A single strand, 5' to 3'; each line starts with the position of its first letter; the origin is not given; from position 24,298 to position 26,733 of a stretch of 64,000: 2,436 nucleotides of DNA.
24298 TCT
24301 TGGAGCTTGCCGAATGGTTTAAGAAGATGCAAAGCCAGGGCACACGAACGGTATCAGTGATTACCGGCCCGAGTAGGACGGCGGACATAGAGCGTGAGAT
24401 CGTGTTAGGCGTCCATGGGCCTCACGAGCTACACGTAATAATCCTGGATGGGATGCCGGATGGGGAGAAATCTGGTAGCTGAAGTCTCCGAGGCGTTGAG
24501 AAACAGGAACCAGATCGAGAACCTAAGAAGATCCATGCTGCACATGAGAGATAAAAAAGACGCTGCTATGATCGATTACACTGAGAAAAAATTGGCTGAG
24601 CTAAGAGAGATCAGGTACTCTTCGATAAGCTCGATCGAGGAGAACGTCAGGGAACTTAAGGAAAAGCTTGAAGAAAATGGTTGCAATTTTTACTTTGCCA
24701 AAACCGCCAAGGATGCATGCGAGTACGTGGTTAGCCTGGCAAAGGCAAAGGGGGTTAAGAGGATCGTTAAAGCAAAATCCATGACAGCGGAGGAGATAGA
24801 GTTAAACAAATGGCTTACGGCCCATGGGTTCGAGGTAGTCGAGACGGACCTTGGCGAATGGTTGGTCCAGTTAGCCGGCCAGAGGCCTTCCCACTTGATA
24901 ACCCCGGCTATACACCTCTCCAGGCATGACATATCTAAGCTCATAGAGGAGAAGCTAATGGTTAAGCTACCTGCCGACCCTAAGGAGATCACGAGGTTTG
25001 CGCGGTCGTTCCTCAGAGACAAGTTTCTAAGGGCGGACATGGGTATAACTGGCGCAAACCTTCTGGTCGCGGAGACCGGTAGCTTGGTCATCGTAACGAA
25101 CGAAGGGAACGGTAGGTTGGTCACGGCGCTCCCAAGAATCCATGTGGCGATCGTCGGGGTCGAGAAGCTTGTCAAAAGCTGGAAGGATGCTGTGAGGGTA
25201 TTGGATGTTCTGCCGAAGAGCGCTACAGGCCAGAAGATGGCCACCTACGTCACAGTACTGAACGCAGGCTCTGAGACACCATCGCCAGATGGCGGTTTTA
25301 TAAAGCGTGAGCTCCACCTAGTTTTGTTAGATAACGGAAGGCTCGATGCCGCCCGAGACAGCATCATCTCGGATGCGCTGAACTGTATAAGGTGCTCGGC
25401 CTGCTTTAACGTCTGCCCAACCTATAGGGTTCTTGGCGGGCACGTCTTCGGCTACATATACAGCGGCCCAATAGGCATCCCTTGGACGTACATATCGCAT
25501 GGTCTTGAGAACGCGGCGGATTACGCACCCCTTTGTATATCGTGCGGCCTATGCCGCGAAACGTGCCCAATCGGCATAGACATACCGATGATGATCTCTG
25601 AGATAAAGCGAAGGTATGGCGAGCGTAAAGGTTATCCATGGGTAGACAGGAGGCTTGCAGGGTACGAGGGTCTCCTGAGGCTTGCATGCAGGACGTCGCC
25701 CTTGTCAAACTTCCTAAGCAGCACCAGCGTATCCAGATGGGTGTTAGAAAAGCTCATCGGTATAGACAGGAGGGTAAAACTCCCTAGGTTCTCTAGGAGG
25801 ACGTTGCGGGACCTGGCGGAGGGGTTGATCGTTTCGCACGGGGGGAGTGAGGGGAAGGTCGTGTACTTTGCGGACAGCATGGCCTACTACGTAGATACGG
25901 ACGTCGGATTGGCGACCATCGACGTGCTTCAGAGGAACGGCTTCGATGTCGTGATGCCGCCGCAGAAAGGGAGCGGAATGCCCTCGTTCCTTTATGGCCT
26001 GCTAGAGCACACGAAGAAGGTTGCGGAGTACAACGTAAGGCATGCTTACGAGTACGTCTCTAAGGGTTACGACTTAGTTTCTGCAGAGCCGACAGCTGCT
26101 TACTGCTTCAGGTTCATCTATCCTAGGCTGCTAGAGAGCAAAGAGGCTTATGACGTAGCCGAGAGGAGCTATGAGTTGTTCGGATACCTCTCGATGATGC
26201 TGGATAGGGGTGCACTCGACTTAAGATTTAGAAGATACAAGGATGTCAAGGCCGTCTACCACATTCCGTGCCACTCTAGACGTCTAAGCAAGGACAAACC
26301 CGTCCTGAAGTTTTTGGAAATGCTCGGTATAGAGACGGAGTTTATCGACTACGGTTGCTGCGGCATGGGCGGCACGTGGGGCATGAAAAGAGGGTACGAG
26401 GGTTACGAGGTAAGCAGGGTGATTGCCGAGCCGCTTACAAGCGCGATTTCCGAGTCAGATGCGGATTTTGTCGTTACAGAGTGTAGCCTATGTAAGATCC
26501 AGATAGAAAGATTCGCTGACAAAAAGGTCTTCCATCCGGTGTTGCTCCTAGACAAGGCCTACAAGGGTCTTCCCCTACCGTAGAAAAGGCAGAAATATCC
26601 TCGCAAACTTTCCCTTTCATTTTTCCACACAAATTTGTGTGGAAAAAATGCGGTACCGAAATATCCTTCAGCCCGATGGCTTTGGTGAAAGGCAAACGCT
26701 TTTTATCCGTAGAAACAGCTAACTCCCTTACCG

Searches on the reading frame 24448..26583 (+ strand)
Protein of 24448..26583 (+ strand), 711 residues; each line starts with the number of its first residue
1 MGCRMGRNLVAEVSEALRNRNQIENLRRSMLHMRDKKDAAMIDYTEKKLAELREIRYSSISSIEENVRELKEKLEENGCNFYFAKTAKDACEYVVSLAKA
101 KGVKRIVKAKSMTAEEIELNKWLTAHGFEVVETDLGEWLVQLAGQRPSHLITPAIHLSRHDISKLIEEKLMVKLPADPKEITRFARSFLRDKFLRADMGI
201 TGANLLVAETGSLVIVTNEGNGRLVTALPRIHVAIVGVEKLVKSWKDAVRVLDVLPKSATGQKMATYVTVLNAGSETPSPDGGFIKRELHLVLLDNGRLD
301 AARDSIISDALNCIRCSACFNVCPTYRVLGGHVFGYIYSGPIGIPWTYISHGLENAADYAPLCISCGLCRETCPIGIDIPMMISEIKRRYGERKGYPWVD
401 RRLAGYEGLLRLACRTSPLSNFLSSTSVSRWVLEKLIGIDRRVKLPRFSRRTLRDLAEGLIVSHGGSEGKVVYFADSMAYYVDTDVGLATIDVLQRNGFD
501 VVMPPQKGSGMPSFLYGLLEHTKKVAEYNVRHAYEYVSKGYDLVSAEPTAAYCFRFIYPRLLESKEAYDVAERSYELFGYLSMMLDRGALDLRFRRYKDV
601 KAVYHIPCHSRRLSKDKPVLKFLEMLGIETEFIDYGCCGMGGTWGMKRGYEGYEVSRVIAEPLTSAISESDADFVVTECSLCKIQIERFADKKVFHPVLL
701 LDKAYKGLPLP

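Call 45: search_protein_families(library=pfam, proteins=[window:24448-26583:+], max_evalue=0.00001)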
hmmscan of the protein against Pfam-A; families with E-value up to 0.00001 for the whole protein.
window:24448-26583:+ (711 aa): 8 families
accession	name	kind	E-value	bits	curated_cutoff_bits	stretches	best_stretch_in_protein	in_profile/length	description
PF02589.21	LUD_dom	-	6.4e-50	170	22.6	1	68-293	2-188/189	LUD domain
PF13183.11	Fer4_8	-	1.2e-13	51.8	27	1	310-377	2-68/68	4Fe-4S dicluster domain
PF02754.22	CCG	-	8.2e-11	42.3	20.6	1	603-686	2-84/85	Cysteine-rich domain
PF13534.11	Fer4_17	-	4.5e-08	33.9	22.2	1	312-378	1-61/61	4Fe-4S dicluster domain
PF13187.11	Fer4_9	-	1.8e-07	31.5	27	0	309-325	33-49/52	4Fe-4S dicluster domain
PF00037.32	Fer4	-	5.5e-06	26.4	21.1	0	309-325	4-20/24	4Fe-4S binding domain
PF13237.11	Fer4_10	-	7.7e-06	26.2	25.5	0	306-374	2-53/53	4Fe-4S dicluster domain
PF12797.12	Fer4_2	-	8.8e-06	25.8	24.5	0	307-325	4-22/22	4Fe-4S binding domain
